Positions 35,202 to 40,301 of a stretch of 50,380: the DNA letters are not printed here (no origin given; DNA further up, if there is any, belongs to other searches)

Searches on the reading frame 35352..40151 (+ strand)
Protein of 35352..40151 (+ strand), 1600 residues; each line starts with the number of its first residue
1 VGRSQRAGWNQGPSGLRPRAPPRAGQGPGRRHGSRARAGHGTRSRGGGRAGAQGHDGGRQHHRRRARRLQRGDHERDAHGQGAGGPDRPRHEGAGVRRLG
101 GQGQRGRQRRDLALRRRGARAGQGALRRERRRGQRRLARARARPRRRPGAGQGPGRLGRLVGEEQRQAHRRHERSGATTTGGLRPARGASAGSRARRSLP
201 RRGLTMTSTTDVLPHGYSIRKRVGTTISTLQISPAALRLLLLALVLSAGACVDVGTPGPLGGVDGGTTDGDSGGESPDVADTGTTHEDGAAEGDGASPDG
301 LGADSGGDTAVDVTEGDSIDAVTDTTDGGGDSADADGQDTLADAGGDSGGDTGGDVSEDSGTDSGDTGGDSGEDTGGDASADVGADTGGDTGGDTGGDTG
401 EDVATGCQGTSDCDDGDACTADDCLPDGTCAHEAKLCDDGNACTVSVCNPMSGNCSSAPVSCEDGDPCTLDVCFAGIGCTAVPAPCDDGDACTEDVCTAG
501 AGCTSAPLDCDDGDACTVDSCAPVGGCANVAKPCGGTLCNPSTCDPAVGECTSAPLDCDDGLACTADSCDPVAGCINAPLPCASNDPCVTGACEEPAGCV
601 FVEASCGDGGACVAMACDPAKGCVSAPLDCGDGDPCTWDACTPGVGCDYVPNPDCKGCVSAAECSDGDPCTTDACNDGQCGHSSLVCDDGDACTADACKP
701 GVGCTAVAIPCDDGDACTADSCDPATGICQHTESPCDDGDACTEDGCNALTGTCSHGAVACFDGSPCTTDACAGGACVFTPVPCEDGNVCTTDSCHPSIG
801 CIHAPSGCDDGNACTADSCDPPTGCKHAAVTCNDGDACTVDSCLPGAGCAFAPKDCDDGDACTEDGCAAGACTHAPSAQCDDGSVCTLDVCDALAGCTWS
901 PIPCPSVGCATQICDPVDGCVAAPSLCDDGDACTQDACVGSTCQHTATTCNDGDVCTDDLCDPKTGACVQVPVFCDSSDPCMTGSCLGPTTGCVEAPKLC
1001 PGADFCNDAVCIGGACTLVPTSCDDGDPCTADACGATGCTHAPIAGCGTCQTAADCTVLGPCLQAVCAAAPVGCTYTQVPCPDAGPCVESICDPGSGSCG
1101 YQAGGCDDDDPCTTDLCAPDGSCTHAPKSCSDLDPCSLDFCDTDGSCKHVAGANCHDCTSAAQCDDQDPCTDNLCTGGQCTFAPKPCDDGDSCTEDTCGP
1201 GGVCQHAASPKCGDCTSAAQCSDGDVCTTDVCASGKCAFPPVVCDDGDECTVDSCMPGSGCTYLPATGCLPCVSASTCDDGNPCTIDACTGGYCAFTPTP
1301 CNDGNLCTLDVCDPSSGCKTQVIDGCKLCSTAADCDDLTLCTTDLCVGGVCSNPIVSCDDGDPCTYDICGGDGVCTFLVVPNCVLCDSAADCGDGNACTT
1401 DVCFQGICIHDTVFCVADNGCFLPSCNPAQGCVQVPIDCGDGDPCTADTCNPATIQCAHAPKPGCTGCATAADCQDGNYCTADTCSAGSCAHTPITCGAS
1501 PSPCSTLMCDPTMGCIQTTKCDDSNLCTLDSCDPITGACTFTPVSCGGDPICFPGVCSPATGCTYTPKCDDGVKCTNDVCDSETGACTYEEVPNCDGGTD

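Call 79: search_protein_families(library=ncbifam, proteins=[window:35352-40151:+], max_evalue=0.001)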
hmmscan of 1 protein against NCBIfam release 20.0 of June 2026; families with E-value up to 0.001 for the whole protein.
window:35352-40151:+ (1600 aa): 0 families
